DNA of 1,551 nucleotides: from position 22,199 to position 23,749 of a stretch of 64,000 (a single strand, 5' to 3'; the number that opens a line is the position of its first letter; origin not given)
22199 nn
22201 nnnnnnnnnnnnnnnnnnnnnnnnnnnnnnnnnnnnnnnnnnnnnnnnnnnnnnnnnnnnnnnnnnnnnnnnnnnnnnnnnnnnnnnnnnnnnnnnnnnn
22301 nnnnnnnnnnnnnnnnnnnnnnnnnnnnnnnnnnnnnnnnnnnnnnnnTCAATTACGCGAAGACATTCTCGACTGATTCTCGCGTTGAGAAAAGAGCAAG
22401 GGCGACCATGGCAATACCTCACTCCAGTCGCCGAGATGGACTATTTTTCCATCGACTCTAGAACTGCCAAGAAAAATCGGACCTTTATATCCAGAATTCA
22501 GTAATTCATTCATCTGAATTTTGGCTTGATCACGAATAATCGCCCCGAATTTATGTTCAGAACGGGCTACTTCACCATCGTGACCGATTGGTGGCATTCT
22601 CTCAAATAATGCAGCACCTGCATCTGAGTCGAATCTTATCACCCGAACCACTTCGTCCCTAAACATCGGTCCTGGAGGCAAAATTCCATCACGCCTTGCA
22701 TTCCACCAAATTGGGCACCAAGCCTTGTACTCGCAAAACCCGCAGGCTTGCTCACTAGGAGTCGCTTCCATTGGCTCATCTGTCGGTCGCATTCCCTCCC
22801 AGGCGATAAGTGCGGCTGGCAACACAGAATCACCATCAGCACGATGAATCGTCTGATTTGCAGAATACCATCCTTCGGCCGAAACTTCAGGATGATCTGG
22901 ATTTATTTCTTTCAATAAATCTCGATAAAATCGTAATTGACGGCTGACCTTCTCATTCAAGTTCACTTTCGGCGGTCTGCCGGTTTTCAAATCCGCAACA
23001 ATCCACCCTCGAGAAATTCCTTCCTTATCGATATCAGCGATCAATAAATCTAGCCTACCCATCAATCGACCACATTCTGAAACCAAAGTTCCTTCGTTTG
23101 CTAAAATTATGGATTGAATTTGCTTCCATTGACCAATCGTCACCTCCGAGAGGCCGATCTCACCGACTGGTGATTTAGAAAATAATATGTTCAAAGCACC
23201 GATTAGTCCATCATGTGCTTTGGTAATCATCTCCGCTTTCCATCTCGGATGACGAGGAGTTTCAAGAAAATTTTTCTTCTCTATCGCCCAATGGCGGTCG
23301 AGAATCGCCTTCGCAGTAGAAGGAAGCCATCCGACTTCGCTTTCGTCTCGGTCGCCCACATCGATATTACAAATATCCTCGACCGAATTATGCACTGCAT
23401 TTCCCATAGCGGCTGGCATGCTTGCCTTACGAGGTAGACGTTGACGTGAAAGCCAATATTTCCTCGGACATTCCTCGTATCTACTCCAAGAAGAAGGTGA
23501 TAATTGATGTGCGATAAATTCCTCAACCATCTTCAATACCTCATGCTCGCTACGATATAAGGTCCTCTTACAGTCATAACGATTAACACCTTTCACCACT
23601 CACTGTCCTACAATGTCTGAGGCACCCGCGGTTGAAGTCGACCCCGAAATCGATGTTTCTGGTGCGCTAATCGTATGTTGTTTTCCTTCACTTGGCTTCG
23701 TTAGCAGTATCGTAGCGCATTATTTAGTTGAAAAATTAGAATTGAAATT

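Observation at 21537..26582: DNA-end processing cluster: DEDDh exonuclease (with DUF3820-like tail) overlapping a Cas4/RecB-like Fe-S nuclease, beside a bacterial-type LigA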

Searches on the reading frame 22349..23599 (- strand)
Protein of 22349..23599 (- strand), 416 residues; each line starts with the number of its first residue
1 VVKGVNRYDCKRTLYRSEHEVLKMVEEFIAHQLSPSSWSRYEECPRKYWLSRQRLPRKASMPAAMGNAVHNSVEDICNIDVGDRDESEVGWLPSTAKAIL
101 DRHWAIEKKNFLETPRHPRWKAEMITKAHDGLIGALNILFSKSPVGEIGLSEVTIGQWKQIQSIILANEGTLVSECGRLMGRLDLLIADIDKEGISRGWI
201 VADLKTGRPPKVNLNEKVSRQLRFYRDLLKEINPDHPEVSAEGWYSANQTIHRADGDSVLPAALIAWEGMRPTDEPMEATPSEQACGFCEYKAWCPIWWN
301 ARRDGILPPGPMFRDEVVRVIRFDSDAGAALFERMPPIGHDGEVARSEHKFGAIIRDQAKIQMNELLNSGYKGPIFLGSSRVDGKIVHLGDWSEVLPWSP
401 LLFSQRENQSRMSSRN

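Call 3: search_protein_families(library=pfam, proteins=[window:22349-23599:-], max_evalue=0.01)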
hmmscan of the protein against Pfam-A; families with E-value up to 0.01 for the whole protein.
window:22349-23599:- (416 aa): 1 family
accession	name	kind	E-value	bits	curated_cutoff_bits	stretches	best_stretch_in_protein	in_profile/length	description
PF12705.13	PDDEXK_1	-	6e-23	82.5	22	1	32-296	1-247/247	PD-(D/E)XK nuclease superfamily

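Call 4: search_protein_families(library=ncbifam, proteins=[window:22349-23599:-], max_evalue=0.01)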
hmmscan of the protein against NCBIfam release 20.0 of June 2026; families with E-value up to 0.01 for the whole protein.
window:22349-23599:- (416 aa): 1 family
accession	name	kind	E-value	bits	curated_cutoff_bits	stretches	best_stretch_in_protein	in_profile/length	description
TIGR00372.1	cas4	equivalog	0.0013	18.6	65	0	191-296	80-179/180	CRISPR-associated protein Cas4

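Call 8: search_solved_structures(query=window:22349-23530:-, max_evalue=1, show_alignments=3)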
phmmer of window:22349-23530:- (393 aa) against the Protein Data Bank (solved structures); distinct sequences matched with E-value up to 1: 0.

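Call 9: search_protein_families(library=padloc, proteins=[window:22349-23599:-], max_evalue=0.01)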
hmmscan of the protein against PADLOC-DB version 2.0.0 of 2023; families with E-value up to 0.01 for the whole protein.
window:22349-23599:- (416 aa): 6 families
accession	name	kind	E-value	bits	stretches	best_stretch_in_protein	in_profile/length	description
PDLC00059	DruK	-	1.8e-10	38.5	1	167-303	114-242/326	PD-(D/E)XK nuclease superfamily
PDLC00060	DruK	-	1.4e-07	29.1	1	33-303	2-267/347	PD-(D/E)XK nuclease superfamily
PDLC01447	Cas4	-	9e-06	24.2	1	33-295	5-157/161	"CAS-I,CAS-II,CAS-III,CAS-IV,CAS-V,CAS-VI; acquisition_associated"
PDLC00943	Cas4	-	0.00035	18.6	0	191-296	80-179/180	CRISPR-associated protein Cas4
PDLC00944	Cas4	-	0.00045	18.5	0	34-92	2-61/177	Cas4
PDLC01250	Cas4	-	0.002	16.4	0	36-74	4-42/168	"CAS-I,CAS-II,CAS-III,CAS-IV,CAS-V,CAS-VI; acquisition_associated"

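Call 10: find_homologous_proteins(query=window:22349-23530:-, max_evalue=0.001)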
Query window:22349-23530:- (393 aa): 381 proteins with E <= 0.001 among 2552 candidates; the best 120 are listed.
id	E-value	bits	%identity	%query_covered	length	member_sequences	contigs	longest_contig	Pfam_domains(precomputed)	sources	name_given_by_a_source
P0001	1.4e-267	905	99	100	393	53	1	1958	PF12705.14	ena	-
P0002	4.2e-210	716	77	97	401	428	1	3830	PF12705.14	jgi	-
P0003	1.1e-208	711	76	98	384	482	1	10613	PF12705.14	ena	-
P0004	4.5e-207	706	75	99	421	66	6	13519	PF12705.14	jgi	jgi:hypothetical protein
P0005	8.1e-206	702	76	98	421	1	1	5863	PF12705.14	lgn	-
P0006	2.8e-205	700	75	98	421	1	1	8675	PF12705.14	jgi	-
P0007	4.6e-205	699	76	96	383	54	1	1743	PF12705.14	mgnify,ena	mgnify:FL=1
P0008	7.4e-204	695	75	98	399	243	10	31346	PF12705.14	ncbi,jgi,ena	-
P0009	5.1e-203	693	74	98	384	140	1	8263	PF12705.14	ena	-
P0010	9.9e-203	692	74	98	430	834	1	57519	PF12705.14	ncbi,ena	ncbi:MAG: PD-(D/E)XK nuclease family protein [Euryarchaeota archaeon]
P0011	6.1e-201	686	75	96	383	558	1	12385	PF12705.14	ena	-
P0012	7.6e-200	682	72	100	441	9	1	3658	PF12705.14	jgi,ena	jgi:hypothetical protein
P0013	8.8e-195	665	72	96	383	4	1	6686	PF12705.14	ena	-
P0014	3.4e-188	644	69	97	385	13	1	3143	PF12705.14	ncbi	-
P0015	4.4e-188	643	70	96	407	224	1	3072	PF12705.14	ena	-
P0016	2.0e-187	641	71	96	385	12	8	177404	PF12705.14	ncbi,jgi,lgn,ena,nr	ncbi:MAG: PD-(D/E)XK nuclease family protein [Candidatus Thalassarchaeaceae archaeon]|jgi:hypothetic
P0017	9.3e-187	639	71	95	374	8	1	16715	PF12705.14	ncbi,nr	ncbi:MAG: PD-(D/E)XK nuclease family protein [Candidatus Thermoplasmatota archaeon]|nr:PD-(D/E)XK nu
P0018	1.8e-186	638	70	96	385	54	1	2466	PF12705.14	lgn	-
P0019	1.1e-180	619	68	97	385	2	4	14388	PF12705.14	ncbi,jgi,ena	-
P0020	1.7e-180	618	78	83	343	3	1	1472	PF12705.14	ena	-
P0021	1.9e-180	618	66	99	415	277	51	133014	PF12705.14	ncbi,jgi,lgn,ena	-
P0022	2.3e-179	615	73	89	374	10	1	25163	PF12705.14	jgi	jgi:hypothetical protein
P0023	1.4e-178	612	68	98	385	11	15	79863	PF12705.14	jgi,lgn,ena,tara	jgi:hypothetical protein|tara:strand:+ start:4729 stop:5886 length:1158 start_codon:yes stop_codon:y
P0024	3.6e-178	611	67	96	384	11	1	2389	PF12705.14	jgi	-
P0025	4.0e-178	611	69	96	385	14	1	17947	PF12705.14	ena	-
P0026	2.0e-177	608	67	96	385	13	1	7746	PF12705.14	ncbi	-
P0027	1.2e-175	602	67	98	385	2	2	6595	PF12705.14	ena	-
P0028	1.4e-175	602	67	98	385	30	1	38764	PF12705.14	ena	-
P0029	2.0e-175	602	66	95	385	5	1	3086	PF12705.14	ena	-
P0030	2.1e-175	602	67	98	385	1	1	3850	PF12705.14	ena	-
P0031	6.6e-175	600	77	81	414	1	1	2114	PF12705.14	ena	-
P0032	1.0e-174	599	67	98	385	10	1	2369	PF12705.14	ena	-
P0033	1.3e-174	599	67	97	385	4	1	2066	PF12705.14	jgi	-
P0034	9.3e-174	596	66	98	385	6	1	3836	PF12705.14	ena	-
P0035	4.2e-171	587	66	96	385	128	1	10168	PF12705.14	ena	-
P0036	1.1e-170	586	65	97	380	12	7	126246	PF12705.14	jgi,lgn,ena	-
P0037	1.3e-170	586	67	95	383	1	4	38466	PF12705.14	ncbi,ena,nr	ncbi:MAG: hypothetical protein CMB67_01145 [Euryarchaeota archaeon]|nr:hypothetical protein [Euryarc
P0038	5.4e-170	584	64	97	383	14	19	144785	PF12705.14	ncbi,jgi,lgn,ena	-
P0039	2.5e-166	572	63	95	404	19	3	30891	PF12705.14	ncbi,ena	-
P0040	3.0e-165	568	64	97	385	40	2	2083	PF12705.14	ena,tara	tara:strand:+ start:59 stop:1216 length:1158 start_codon:yes stop_codon:yes gene_type:complete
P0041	5.9e-165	567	70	87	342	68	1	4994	PF12705.14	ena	-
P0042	1.2e-163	563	63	97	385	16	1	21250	PF12705.14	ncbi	-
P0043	4.3e-163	561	67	88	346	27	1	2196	PF12705.14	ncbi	-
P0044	4.3e-162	558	62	97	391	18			PF12705.14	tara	tara:strand:+ start:1986 stop:3161 length:1176 start_codon:yes stop_codon:yes gene_type:complete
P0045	4.4e-161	555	62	97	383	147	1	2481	PF12705.14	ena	-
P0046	1.2e-160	553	62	97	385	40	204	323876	PF12705.14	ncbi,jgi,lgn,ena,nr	ncbi:MAG: hypothetical protein HOE00_05465 [Euryarchaeota archaeon]|jgi:CRISPR/Cas system-associated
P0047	8.4e-160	550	62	95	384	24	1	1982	PF12705.14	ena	-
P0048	3.0e-159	548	67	88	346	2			PF12705.14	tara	tara:strand:+ start:1855 stop:2895 length:1041 start_codon:yes stop_codon:yes gene_type:complete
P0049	3.3e-158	545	61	96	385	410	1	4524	PF12705.14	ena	-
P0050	3.5e-158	545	60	95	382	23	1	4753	PF12705.14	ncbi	-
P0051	5.0e-157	541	62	95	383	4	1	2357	PF12705.14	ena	-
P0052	6.3e-157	541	66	88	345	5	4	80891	PF12705.14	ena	-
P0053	6.8e-157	541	60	95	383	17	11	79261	PF12705.14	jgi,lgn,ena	jgi:hypothetical protein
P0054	7.3e-157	541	59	96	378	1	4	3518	PF12705.14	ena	-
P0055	1.3e-156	540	60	97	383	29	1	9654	PF12705.14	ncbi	-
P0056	1.8e-156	539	59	96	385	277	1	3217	PF12705.14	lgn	-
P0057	4.1e-156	538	60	95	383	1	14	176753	PF12705.14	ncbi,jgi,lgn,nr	ncbi:MAG TPA: hypothetical protein EYQ11_06760 [Candidatus Poseidoniales archaeon]|jgi:hypothetical 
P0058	2.9e-155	535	60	95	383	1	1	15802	PF12705.14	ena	-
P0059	4.2e-155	535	59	95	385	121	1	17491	PF12705.14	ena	-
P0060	1.8e-154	533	60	95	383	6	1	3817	PF12705.14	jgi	jgi:CRISPR/Cas system-associated exonuclease Cas4 (RecB family)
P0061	2.0e-154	533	58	98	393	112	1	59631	PF12705.14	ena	-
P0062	5.6e-154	531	60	95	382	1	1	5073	PF12705.14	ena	-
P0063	7.5e-154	531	59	96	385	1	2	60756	PF12705.14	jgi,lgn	-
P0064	9.4e-153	527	61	95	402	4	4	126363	PF12705.14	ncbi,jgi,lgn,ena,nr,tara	ncbi:MAG: hypothetical protein CMB61_06025 [Euryarchaeota archaeon]|nr:hypothetical protein [Euryarc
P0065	1.6e-152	526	59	95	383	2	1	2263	PF12705.14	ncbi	-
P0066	5.5e-152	525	77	73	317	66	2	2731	PF12705.14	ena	-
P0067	2.2e-151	523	58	97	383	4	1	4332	PF12705.14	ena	-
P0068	2.7e-150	519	59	96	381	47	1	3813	PF12705.14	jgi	-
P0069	5.6e-150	518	58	96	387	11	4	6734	PF12705.14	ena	-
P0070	5.8e-150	518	60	95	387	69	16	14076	PF12705.14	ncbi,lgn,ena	-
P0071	3.0e-149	516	77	71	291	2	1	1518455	PF12705.14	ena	-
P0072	5.3e-149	515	57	96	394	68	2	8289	PF12705.14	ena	-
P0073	1.1e-148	514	58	95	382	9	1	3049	PF12705.14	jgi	-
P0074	5.2e-147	508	58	95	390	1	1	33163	PF12705.14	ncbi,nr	ncbi:MAG: PD-(D/E)XK nuclease family protein [Candidatus Thalassarchaeaceae archaeon]|nr:PD-(D/E)XK 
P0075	4.1e-146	505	57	96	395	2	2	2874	PF12705.14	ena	-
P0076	5.2e-146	505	57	97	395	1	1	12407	PF12705.14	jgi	jgi:hypothetical protein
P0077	5.2e-146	505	57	97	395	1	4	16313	PF12705.14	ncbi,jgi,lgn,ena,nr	ncbi:MAG: hypothetical protein CMA58_04655 [Euryarchaeota archaeon]|jgi:hypothetical protein|nr:hypo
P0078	7.2e-146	504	57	97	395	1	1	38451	PF12705.14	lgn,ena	-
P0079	7.5e-146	504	58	97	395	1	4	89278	PF12705.14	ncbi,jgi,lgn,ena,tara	tara:strand:- start:1171 stop:2358 length:1188 start_codon:yes stop_codon:yes gene_type:complete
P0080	9.8e-146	504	57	97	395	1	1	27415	PF12705.14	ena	-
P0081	9.8e-146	504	57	97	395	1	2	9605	PF12705.14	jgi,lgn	jgi:hypothetical protein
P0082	1.0e-145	504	57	97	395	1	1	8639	PF12705.14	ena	-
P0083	1.0e-145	504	58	97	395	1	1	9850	PF12705.14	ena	-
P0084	1.9e-145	503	57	97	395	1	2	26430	PF12705.14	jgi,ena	-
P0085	1.9e-145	503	57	97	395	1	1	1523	PF12705.14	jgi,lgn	jgi:hypothetical protein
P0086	2.6e-145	503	57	97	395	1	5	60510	PF12705.14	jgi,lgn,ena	jgi:hypothetical protein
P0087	2.6e-145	503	57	97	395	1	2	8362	PF12705.14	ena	-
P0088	2.6e-145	503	57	97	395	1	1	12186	PF12705.14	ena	-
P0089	3.9e-145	502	57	96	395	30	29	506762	PF12705.14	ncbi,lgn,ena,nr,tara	ncbi:MAG: hypothetical protein CMA13_04200 [Euryarchaeota archaeon]|nr:hypothetical protein [Euryarc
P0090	4.5e-145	502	57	96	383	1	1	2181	PF12705.14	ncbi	-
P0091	6.4e-145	501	58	97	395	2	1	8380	PF12705.14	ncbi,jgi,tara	tara:strand:- start:1508 stop:2695 length:1188 start_codon:yes stop_codon:yes gene_type:complete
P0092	6.8e-145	501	57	97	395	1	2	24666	PF12705.14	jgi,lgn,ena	-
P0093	9.8e-145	501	57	97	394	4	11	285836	PF12705.14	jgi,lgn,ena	-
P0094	1.3e-144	500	57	97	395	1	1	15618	PF12705.14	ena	-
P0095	1.3e-144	500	57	97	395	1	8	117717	PF12705.14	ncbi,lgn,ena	ncbi:MAG: PD-(D/E)XK nuclease family protein [Candidatus Thalassarchaeaceae archaeon]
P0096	1.4e-144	500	57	97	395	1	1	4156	PF12705.14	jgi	-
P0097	2.4e-144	499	57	96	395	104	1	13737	PF12705.14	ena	-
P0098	5.8e-144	498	56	96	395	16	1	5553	PF12705.14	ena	-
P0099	1.5e-143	497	57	95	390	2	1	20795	PF12705.14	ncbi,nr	ncbi:MAG: PD-(D/E)XK nuclease family protein [Candidatus Thalassarchaeaceae archaeon]|nr:PD-(D/E)XK 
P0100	9.5e-143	494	56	96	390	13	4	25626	PF12705.14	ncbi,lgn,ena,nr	ncbi:MAG: PD-(D/E)XK nuclease family protein [Candidatus Thermoplasmatota archaeon]|nr:PD-(D/E)XK nu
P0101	1.7e-141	490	56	96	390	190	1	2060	PF12705.14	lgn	-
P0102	2.2e-141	490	55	95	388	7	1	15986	PF12705.14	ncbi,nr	ncbi:MAG: PD-(D/E)XK nuclease family protein [Candidatus Thermoplasmatota archaeon]|nr:PD-(D/E)XK nu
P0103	5.1e-141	488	56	96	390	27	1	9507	PF12705.14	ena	-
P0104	6.2e-141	488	55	97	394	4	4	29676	PF12705.14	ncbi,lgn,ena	-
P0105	1.9e-140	487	56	95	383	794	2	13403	PF12705.14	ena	-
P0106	1.9e-140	487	60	87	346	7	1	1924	PF12705.14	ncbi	-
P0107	2.0e-140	486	55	95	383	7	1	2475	PF12705.14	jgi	-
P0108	3.9e-140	485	55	97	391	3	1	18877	PF12705.14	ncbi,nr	ncbi:MAG: PD-(D/E)XK nuclease family protein [Candidatus Thermoplasmatota archaeon]|nr:PD-(D/E)XK nu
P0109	4.3e-140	485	56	97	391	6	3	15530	PF12705.14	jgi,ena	-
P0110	1.2e-139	484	54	95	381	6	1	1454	PF12705.14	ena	-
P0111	1.2e-139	484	79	66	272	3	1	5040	PF12705.14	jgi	jgi:hypothetical protein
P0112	1.6e-139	483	59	87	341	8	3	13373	PF12705.14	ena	-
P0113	2.0e-139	483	53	96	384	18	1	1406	PF12705.14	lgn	-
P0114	2.3e-139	483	60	88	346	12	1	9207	PF12705.14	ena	-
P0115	3.0e-139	483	55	95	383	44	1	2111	PF12705.14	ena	-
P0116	3.8e-139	482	59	88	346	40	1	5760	PF12705.14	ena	-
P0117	2.4e-138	480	56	95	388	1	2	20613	PF12705.14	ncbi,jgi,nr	ncbi:MAG TPA: PD-(D/E)XK nuclease family protein [Candidatus Thalassarchaeaceae archaeon]|jgi:hypoth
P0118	2.9e-138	479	56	96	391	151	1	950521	PF12705.14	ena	-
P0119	4.1e-138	479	56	95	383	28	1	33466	PF12705.14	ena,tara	tara:strand:+ start:835 stop:1986 length:1152 start_codon:yes stop_codon:yes gene_type:complete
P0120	6.9e-138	478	54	95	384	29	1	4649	PF12705.14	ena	-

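Call 12: find_related_loci(query=A1, collection=genome_contigs, flank=6000)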
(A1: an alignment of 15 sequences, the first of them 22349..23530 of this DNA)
Query A1 (393 aa) in genome_contigs; peptide patterns used: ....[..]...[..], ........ (x = any residue, [..] = any of these).
265 stretches matched a pattern; 253 encode a relative of the query (tblastn E <= 1e-3); the best 80 are kept; 80 distinct loci.
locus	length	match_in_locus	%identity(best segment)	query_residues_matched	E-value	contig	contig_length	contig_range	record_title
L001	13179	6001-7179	95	1-393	0e+0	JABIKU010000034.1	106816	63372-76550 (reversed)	MAG: Methanobacteriota archaeon isolate SI054_bin56 k141_1034367, whole genome shotgun sequence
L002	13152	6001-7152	78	1-384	0e+0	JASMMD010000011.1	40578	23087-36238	MAG: Candidatus Thalassarchaeum sp. isolate Arabian9_MAG_56 NODE_11_length_40578_cov_50.698279, whole genome shotgun seq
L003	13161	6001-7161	76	4-390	0e+0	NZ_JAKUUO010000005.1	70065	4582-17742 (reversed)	MAG: Candidatus Thalassarchaeum betae isolate ALOHA_A2.5_135 A2.5-Thalassarchaeum-4_5, whole genome shotgun sequence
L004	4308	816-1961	77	3-384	0e+0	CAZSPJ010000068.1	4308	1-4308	MAG TPA_asm: uncultured Candidatus Poseidoniales archaeon isolate binchicken_co267_197 genome assembly, contig: NODE_187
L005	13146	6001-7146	77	3-384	0e+0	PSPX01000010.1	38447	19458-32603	MAG: Methanobacteriota archaeon isolate Guaymas_22 scaffold_769, whole genome shotgun sequence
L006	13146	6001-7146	77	3-384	0e+0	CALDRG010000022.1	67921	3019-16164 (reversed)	MAG TPA_asm: uncultured euryarchaeote isolate ERR599125_bin.45_CONCOCT_v1.1_MAG genome assembly, contig: ERZ841701.33, w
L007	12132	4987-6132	77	3-384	0e+0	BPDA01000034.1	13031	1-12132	MAG: Euryarchaeota archaeon CM1_200m.P32 DNA, sequence34, whole genome shotgun sequence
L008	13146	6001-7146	77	3-384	0e+0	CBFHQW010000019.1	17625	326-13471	MAG: Candidatus Thalassarchaeum sp. isolate AGTU_8_bin_52_permissive genome assembly, contig: AGTU_8_bin_52_permissive_c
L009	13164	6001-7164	76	5-392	0e+0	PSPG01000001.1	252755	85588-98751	MAG: Candidatus Thalassarchaeum betae isolate Cayman_51_deep scaffold_18, whole genome shotgun sequence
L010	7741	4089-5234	77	3-384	0e+0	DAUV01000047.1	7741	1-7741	MAG TPA_asm: Euryarchaeota archaeon UBA623 UBA623_contig_1066, whole genome shotgun sequence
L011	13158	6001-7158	75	3-388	0e+0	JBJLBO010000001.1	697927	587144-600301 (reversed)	MAG: Candidatus Thalassarchaeaceae archaeon isolate LRMED-021 MGIIb-O1-LRMED-021-C1, whole genome shotgun sequence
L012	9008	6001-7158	76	3-388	0e+0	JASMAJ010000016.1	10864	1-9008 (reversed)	MAG: Candidatus Thalassarchaeaceae archaeon isolate ETNP2_MAG_92 NODE_16_length_10864_cov_2.848985, whole genome shotgun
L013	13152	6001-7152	75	1-384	0e+0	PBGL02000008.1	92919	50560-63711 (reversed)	MAG: Methanobacteriota archaeon isolate SP3063 12280, whole genome shotgun sequence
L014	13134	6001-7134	77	1-378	0e+0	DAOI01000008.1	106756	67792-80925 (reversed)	MAG TPA_asm: Euryarchaeota archaeon UBA463 UBA463_contig_32215, whole genome shotgun sequence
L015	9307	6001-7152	75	1-384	0e+0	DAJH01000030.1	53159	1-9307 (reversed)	MAG TPA_asm: Euryarchaeota archaeon UBA173 UBA173_contig_987, whole genome shotgun sequence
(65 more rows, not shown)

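Call 16: find_encoding_contigs(protein=P0120, flank=8000, max_places=2)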
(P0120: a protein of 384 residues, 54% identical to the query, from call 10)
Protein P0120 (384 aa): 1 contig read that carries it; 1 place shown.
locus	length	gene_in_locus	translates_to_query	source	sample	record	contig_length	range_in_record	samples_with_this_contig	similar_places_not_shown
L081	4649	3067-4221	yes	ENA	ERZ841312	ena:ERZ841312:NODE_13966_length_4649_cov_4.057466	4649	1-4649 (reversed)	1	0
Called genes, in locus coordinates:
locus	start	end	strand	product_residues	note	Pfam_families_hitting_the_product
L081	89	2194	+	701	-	PF22745:Nlig-Ia, PF01653:DNA_ligase_aden, PF03120:OB_DNA_ligase, PF12826:HHH_2 (faint), PF14520:HHH_5 (weak), PF00533:BRCT, PF12738:PTCB-BRCT (weak)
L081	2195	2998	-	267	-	PF09754:PAC2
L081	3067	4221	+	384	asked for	PF12705:PDDEXK_1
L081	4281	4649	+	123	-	?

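Call 17: find_encoding_contigs(protein=P0089, flank=8000, max_places=2)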
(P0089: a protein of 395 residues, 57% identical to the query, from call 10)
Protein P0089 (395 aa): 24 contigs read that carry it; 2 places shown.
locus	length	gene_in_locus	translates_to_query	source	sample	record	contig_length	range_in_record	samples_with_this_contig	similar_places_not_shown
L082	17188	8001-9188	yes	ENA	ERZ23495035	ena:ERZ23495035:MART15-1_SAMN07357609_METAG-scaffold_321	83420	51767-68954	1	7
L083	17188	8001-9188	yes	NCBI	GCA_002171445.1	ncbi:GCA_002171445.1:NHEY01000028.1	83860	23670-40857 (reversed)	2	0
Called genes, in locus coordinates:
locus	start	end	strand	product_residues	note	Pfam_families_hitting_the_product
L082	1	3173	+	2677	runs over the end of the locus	PF13620:CarboxypepD_reg (faint), PF02369:Big_1 (faint)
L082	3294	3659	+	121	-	PF17135:Ribosomal_L18, PF00828:Ribosomal_L27A (weak)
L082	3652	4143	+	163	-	PF00572:Ribosomal_L13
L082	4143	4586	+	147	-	PF00380:Ribosomal_S9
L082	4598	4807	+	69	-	PF01194:RNA_pol_N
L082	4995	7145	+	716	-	PF22745:Nlig-Ia, PF01653:DNA_ligase_aden, PF03120:OB_DNA_ligase, PF14520:HHH_5 (faint), PF00533:BRCT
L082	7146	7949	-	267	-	PF09754:PAC2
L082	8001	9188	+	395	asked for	PF12705:PDDEXK_1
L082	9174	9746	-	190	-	PF03104:DNA_pol_B_exo1 (weak), PF00929:RNase_T, PF13482:RNase_H_2 (weak)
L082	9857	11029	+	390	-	PF00801:PKD, PF18911:PKD_4, PF22352:K319L-like_PKD (faint), PF18911:PKD_4 (weak)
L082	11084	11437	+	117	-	-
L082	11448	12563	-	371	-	PF00497:SBP_bac_3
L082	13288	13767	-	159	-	-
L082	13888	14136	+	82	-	PF02796:HTH_7 (weak)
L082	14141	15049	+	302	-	PF11977:RNase_Zc3h12a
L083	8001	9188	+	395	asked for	PF12705:PDDEXK_1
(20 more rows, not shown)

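Call 18: find_encoding_contigs(protein=P0118, flank=8000, max_places=2)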
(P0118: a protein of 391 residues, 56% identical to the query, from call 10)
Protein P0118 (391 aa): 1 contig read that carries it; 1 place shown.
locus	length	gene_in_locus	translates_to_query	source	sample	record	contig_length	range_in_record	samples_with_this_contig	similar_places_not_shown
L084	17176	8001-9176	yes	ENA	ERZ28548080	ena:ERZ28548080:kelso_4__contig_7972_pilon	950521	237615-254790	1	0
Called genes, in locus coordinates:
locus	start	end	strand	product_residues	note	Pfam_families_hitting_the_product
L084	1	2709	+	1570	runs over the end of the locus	-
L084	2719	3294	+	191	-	-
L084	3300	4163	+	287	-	PF00171:Aldedh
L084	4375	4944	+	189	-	PF00171:Aldedh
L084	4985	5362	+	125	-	PF22745:Nlig-Ia, PF01653:DNA_ligase_aden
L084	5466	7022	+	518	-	PF01653:DNA_ligase_aden, PF03120:OB_DNA_ligase, PF14520:HHH_5 (weak), PF12826:HHH_2 (weak), PF00533:BRCT, PF12738:PTCB-BRCT (weak), PF16589:BRCT_2 (faint)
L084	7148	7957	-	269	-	PF09754:PAC2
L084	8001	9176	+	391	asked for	PF12705:PDDEXK_1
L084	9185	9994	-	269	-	PF00929:RNase_T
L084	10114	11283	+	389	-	PF00801:PKD (weak), PF18911:PKD_4, PF22352:K319L-like_PKD (faint), PF18911:PKD_4 (weak)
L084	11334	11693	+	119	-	-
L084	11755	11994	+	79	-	-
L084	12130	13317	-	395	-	-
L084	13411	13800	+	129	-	-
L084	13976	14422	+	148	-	PF03061:4HBT, PF13279:4HBT_2 (weak)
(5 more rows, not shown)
